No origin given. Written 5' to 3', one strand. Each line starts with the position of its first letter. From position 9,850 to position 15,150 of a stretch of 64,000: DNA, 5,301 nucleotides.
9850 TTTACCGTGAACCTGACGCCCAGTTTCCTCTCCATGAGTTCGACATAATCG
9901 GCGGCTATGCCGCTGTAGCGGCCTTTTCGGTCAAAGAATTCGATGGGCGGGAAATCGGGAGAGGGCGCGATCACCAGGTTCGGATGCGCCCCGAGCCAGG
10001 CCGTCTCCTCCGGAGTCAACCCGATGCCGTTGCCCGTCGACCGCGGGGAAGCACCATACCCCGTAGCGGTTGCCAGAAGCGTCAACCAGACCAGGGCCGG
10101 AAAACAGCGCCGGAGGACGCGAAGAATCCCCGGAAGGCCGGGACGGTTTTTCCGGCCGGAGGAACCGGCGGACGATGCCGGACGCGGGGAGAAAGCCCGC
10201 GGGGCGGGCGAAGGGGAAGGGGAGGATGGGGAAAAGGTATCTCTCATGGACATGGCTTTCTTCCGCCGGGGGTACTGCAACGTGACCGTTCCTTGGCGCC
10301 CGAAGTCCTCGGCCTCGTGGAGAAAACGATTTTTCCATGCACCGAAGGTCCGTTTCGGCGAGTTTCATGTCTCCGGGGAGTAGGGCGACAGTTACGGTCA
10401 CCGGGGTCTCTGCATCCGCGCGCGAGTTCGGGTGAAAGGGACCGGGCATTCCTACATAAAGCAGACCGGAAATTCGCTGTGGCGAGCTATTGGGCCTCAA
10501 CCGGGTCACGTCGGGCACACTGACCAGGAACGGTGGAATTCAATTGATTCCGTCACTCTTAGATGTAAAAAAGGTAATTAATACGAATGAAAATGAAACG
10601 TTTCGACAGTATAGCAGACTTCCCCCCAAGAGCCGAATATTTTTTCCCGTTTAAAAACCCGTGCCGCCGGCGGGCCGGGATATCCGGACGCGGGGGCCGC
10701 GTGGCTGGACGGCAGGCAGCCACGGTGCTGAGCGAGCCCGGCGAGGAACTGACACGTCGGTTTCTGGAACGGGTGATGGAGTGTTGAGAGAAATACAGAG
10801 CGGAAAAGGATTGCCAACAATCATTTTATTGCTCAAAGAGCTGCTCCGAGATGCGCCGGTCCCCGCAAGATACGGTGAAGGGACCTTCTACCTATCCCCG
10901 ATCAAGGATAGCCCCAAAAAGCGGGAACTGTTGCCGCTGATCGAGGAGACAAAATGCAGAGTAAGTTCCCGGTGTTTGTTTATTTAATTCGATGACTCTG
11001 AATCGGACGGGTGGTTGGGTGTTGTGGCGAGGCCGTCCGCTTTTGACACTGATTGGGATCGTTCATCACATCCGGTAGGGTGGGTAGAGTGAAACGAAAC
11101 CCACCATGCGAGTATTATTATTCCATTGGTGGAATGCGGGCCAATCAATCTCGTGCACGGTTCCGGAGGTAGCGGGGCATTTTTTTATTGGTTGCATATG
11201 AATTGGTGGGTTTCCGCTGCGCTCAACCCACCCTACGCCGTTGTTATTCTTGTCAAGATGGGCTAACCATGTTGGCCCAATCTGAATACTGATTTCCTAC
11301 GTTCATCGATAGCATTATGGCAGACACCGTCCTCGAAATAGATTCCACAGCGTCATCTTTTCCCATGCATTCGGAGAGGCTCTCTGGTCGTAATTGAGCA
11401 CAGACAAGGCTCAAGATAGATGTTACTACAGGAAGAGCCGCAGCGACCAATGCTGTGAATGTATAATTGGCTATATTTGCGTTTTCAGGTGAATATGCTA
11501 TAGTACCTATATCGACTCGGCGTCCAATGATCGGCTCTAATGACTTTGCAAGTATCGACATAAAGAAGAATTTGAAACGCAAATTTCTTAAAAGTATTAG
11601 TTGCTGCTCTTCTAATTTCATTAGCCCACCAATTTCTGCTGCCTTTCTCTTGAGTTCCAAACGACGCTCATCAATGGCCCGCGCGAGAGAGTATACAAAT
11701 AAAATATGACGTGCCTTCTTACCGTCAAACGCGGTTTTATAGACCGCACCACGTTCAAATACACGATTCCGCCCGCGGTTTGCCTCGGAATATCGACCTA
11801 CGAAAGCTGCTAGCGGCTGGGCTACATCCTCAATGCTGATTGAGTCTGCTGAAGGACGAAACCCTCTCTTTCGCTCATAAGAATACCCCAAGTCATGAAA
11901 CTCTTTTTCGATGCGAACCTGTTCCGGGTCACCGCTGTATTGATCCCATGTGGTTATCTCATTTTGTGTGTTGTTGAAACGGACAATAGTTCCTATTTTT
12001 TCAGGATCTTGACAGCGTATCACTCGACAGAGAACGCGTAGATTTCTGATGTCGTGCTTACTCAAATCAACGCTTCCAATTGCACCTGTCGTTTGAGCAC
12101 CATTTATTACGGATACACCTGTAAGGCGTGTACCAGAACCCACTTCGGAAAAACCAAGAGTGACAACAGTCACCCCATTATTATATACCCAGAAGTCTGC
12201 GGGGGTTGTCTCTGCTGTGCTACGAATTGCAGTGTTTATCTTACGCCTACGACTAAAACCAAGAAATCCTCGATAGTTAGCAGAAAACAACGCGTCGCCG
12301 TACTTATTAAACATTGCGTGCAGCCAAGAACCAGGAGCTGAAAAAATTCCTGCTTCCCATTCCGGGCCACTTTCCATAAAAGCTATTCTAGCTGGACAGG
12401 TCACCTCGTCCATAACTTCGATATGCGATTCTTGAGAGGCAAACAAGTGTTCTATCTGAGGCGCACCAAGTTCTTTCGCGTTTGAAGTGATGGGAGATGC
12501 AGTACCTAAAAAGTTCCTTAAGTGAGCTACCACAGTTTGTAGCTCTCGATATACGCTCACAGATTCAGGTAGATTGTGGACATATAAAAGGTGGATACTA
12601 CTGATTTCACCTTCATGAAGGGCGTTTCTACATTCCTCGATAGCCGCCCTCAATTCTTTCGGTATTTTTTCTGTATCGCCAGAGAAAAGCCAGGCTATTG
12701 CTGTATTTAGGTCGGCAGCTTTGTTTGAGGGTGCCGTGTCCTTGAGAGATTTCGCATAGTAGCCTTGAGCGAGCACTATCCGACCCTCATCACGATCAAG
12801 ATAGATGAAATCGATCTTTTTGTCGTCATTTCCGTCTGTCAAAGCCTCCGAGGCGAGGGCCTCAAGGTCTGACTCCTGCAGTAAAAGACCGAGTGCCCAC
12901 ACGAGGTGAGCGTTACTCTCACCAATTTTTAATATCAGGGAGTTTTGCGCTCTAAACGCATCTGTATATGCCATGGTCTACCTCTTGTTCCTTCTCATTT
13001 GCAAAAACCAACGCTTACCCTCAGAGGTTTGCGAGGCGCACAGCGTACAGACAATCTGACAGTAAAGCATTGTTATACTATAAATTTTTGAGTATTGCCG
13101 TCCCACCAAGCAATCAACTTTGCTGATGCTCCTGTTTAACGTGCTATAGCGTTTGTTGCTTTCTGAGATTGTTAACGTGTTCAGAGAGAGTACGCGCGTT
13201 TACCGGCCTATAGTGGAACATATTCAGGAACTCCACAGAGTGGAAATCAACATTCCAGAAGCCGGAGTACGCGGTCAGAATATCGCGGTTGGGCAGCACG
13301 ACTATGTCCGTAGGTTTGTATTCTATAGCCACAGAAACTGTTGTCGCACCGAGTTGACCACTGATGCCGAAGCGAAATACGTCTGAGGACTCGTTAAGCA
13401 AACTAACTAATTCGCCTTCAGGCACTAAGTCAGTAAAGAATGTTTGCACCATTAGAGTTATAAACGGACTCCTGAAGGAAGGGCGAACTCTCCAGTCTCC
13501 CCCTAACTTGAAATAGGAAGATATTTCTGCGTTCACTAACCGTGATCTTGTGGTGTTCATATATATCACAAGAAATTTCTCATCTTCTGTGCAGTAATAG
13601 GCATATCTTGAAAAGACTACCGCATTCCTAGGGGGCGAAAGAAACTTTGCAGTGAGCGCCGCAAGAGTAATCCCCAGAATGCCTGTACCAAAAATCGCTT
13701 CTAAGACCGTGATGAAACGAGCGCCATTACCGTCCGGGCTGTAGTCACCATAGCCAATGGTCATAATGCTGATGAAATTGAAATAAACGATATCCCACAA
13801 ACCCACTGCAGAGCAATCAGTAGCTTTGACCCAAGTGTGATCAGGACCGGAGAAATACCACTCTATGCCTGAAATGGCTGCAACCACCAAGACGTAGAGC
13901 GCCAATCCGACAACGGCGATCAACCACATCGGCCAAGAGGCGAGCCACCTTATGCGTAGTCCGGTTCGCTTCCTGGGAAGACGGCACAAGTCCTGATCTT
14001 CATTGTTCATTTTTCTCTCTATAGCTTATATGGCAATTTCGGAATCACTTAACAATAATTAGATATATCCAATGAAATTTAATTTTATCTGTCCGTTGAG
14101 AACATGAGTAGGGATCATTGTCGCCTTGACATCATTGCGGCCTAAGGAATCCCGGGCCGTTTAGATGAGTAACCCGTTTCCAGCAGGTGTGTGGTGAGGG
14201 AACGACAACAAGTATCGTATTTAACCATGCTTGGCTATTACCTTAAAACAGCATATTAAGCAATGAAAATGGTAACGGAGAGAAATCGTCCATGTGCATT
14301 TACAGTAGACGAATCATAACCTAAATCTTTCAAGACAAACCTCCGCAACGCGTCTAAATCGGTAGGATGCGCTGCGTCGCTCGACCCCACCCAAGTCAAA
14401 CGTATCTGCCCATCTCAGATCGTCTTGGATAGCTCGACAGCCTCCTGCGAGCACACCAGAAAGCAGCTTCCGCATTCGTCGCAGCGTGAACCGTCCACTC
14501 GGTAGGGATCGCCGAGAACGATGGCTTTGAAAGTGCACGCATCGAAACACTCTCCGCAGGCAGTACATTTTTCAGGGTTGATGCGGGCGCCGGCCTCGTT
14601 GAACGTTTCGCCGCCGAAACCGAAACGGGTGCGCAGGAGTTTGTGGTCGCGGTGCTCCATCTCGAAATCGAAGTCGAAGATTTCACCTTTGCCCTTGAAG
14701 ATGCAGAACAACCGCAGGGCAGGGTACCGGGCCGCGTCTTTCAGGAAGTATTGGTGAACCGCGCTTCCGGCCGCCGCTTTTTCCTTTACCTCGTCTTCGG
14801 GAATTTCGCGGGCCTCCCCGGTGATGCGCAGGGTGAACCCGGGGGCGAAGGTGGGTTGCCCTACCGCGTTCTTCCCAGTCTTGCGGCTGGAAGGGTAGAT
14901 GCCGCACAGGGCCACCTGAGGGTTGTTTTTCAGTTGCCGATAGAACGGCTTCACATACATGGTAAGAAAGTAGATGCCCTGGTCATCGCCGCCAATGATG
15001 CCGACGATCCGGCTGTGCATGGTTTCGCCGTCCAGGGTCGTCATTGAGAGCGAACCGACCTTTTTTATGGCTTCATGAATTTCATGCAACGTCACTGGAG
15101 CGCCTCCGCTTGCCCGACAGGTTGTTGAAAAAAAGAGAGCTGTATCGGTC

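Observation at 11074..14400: Low-GC islet pairing a KirBac-like K+ channel with an AIPR abortive-infection protein: candidate two-gene defence module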

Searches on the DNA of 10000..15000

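Call 54: search_rna_families(source=window, start=10000, end=15000, threshold=evalue, max_evalue=1)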
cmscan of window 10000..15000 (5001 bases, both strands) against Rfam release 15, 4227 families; matches with E-value up to 1: 1.
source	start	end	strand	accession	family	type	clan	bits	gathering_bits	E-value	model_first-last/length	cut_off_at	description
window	10079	10127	+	RF00118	rydB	Gene; sRNA;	-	22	50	0.15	1-61/61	no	rydB RNA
